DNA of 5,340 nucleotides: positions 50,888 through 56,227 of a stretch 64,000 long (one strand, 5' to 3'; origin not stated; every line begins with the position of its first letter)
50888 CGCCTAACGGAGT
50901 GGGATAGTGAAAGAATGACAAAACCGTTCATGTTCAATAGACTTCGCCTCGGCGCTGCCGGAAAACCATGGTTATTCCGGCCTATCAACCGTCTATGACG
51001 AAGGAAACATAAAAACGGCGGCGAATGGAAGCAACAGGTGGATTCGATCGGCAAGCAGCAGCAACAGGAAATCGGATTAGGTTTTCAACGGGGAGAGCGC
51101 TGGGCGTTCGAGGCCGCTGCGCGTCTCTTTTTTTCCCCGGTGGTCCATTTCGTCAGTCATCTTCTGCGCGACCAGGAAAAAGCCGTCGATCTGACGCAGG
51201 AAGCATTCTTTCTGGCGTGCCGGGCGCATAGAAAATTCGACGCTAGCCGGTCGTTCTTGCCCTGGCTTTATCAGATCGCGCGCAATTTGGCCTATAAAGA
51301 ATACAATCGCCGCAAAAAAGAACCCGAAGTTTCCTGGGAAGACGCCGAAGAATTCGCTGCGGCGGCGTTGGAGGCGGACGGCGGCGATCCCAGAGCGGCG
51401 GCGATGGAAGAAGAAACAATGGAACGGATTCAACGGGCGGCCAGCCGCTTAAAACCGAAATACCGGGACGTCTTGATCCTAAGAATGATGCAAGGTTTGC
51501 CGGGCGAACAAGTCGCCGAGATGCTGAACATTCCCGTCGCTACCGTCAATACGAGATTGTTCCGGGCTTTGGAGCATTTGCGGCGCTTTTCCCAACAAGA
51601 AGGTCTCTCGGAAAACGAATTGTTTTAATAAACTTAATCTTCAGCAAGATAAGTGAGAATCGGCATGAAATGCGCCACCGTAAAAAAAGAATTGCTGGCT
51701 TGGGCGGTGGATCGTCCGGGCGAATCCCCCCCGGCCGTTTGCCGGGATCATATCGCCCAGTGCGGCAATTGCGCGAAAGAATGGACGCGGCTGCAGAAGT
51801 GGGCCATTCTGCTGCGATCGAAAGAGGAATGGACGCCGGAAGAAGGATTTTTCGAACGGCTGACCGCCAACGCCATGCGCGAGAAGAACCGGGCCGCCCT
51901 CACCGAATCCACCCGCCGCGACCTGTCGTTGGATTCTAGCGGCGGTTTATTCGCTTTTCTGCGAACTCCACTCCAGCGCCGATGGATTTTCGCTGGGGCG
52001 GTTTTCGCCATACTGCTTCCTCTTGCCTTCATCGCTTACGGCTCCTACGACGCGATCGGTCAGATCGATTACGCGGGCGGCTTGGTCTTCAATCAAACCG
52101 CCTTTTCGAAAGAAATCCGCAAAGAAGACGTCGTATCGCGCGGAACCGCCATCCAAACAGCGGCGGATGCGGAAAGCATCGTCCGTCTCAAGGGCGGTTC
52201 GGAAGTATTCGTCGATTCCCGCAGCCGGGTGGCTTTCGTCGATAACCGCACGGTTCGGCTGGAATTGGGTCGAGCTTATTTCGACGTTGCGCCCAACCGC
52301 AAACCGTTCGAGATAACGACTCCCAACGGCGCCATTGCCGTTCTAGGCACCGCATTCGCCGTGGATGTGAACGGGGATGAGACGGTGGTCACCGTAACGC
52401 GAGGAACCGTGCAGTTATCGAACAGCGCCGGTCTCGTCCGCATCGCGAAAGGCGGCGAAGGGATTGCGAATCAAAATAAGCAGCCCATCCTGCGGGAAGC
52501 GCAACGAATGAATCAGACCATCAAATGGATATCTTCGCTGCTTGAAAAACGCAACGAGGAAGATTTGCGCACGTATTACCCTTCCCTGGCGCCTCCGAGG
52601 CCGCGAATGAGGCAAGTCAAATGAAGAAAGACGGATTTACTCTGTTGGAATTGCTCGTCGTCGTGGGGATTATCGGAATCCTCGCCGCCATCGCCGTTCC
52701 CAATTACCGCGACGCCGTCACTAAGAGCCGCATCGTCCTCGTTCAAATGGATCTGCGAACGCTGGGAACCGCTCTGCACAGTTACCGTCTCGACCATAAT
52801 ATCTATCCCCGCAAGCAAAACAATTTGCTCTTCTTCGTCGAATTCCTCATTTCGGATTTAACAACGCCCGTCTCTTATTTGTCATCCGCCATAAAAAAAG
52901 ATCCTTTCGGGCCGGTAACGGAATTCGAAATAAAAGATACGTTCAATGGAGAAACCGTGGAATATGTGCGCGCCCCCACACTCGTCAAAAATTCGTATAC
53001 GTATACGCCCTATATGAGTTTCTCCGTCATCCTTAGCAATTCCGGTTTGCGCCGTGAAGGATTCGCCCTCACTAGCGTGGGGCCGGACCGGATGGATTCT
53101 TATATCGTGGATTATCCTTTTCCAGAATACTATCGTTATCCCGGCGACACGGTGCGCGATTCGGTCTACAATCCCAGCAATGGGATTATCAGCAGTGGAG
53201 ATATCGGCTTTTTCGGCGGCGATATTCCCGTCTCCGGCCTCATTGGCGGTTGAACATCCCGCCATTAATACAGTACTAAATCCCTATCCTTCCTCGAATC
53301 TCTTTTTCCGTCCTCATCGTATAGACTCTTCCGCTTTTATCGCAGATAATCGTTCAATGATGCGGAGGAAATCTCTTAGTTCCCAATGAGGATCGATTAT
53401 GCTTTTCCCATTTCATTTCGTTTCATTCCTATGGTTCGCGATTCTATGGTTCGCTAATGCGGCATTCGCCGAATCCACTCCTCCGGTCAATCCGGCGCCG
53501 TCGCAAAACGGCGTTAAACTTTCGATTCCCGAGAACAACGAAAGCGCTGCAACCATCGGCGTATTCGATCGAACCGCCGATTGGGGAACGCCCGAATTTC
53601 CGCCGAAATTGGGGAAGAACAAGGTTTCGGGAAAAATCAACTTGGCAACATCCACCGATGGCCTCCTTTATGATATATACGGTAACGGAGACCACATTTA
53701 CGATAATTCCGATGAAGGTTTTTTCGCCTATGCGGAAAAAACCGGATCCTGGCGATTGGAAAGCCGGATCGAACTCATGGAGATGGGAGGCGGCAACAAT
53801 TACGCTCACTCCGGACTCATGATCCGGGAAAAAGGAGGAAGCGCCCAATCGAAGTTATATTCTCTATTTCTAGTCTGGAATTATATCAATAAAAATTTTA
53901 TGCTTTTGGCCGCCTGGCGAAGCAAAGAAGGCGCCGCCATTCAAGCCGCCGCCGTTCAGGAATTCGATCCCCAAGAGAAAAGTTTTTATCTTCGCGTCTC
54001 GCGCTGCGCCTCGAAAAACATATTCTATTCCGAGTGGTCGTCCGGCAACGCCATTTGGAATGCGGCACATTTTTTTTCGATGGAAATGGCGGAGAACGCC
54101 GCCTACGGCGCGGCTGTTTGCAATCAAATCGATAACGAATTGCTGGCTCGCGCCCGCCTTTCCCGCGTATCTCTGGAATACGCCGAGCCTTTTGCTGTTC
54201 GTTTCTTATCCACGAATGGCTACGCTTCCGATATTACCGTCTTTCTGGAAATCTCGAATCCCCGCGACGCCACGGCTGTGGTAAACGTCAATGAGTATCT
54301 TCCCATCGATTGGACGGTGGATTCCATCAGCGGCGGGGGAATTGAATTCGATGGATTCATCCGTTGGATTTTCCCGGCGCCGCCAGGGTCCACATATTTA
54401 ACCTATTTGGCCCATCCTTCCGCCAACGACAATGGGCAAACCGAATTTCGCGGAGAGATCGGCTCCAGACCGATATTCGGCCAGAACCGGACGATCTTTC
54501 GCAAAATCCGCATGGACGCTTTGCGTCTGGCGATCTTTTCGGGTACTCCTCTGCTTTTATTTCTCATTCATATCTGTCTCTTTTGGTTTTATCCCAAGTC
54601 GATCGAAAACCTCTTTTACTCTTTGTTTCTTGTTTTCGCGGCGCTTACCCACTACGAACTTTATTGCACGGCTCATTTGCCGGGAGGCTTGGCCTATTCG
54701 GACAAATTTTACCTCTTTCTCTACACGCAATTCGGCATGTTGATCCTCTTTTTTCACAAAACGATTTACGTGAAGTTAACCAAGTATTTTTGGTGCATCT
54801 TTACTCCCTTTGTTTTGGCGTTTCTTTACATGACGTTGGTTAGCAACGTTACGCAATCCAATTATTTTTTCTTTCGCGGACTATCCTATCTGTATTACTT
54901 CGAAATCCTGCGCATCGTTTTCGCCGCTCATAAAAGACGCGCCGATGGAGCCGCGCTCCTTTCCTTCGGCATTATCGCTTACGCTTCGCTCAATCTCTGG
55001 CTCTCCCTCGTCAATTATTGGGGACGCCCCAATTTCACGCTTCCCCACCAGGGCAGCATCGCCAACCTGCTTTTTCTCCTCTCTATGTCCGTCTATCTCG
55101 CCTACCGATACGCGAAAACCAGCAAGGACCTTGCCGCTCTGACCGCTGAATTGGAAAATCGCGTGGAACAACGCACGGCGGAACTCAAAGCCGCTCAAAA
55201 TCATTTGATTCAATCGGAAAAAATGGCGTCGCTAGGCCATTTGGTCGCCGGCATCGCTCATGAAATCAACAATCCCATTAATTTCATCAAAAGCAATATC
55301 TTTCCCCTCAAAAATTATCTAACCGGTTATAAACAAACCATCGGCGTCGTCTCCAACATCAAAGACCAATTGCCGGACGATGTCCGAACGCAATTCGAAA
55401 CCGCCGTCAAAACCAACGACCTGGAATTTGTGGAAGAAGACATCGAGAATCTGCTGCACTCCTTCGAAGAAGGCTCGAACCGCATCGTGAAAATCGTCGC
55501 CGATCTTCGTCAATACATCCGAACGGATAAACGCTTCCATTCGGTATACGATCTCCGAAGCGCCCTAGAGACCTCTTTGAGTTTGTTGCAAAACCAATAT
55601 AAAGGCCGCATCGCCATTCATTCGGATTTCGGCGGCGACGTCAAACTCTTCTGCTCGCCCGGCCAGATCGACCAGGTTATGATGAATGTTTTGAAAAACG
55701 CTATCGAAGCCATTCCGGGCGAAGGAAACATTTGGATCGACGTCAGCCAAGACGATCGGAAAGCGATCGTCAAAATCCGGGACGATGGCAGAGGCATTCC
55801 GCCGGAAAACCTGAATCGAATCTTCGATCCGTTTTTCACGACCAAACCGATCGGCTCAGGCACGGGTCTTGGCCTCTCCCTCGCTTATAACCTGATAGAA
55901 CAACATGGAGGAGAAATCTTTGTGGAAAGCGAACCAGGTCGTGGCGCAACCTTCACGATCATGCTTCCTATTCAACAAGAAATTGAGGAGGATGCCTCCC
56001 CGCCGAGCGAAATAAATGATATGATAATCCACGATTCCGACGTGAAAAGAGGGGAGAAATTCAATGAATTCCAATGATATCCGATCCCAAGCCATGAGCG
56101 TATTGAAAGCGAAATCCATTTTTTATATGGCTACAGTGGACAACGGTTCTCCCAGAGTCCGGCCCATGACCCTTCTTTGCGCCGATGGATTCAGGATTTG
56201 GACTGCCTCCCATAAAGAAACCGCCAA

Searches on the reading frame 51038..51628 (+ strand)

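Call 24: search_protein_families(library=pfam, proteins=[window:51038-51628:+], max_evalue=0.00001)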
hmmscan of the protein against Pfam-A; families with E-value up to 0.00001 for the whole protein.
window:51038-51628:+ (196 aa): 3 families
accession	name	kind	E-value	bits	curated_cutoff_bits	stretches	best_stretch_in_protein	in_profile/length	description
PF08281.18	Sigma70_r4_2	-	3.3e-16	59.1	25.7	1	129-181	2-54/54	Sigma-70, region 4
PF04542.20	Sigma70_r2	-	7.2e-14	51.8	24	1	34-94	8-70/71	Sigma-70 region 2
PF04545.22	Sigma70_r4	-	1.3e-09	37.9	24.1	1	136-182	3-49/50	Sigma-70, region 4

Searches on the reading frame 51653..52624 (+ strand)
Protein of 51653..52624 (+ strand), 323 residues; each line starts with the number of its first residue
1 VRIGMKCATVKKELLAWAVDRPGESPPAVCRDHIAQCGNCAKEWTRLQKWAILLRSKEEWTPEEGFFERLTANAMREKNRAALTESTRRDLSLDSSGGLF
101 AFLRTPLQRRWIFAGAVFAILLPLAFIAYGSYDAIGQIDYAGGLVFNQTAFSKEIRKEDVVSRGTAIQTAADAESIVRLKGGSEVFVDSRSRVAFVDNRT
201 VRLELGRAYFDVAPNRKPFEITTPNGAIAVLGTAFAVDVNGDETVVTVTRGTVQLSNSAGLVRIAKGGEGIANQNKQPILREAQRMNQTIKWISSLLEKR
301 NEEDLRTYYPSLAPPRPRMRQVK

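Call 24: search_protein_families(library=pfam, proteins=[window:51653-52624:+], max_evalue=0.00001)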
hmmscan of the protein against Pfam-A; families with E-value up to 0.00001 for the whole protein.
window:51653-52624:+ (323 aa): 1 family
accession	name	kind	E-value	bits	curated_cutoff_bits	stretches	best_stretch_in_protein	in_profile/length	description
PF04773.18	FecR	-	1.3e-17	64.4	24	1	167-254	3-97/97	FecR protein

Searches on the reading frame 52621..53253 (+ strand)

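Call 24: search_protein_families(library=pfam, proteins=[window:52621-53253:+], max_evalue=0.00001)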
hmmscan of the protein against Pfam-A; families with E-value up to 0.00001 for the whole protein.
window:52621-53253:+ (210 aa): 1 family
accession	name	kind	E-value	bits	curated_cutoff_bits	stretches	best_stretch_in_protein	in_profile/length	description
PF07963.17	N_methyl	-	1.4e-07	31.2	21.2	1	2-26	3-27/27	Prokaryotic N-terminal methylation motif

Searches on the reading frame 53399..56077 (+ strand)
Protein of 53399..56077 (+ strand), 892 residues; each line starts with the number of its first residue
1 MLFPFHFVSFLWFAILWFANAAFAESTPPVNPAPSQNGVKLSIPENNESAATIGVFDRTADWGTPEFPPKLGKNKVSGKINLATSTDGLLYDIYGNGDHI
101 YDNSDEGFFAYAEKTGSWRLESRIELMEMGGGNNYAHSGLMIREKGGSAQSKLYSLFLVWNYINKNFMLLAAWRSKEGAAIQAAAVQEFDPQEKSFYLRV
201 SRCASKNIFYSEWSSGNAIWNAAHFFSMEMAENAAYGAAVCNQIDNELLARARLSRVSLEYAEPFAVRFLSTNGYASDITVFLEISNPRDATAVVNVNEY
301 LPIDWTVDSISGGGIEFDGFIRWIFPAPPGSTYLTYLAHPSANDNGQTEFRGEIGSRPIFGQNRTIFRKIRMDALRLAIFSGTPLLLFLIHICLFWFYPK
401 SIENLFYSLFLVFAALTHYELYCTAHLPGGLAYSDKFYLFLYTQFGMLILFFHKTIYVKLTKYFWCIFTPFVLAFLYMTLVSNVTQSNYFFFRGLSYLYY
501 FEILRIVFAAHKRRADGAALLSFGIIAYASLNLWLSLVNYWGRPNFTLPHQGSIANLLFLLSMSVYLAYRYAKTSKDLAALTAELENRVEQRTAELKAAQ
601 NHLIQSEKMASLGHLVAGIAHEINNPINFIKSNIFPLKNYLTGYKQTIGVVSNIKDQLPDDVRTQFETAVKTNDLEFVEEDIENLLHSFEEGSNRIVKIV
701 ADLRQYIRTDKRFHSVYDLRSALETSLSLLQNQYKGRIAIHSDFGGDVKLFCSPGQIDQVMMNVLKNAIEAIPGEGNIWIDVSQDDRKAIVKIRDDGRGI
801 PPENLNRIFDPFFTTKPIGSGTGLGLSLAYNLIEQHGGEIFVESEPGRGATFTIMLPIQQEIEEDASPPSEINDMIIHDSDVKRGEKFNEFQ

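Call 25: search_protein_families(library=pfam, proteins=[window:53399-56077:+], max_evalue=0.01)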
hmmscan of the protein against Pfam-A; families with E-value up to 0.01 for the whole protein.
window:53399-56077:+ (892 aa): 5 families
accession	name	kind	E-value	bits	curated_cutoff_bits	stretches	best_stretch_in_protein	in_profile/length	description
PF02518.31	HATPase_c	-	2e-29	102.7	26.4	1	756-859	5-110/111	Histidine kinase-, DNA gyrase B-, and HSP90-like ATPase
PF00512.31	HisKA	-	2.4e-05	24.7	26.9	1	612-657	2-31/66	His Kinase A (phospho-acceptor) domain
PF07695.17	7TMR-DISM_7TM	-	5.2e-05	23.7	29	1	377-570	5-205/205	7TM diverse intracellular signalling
PF14501.12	HATPase_c_5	-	0.00013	22.2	22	1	757-845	6-91/102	GHKL domain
PF13589.12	HATPase_c_3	-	0.0045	17.4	25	0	759-810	5-55/137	Histidine kinase-, DNA gyrase B-, and HSP90-like ATPase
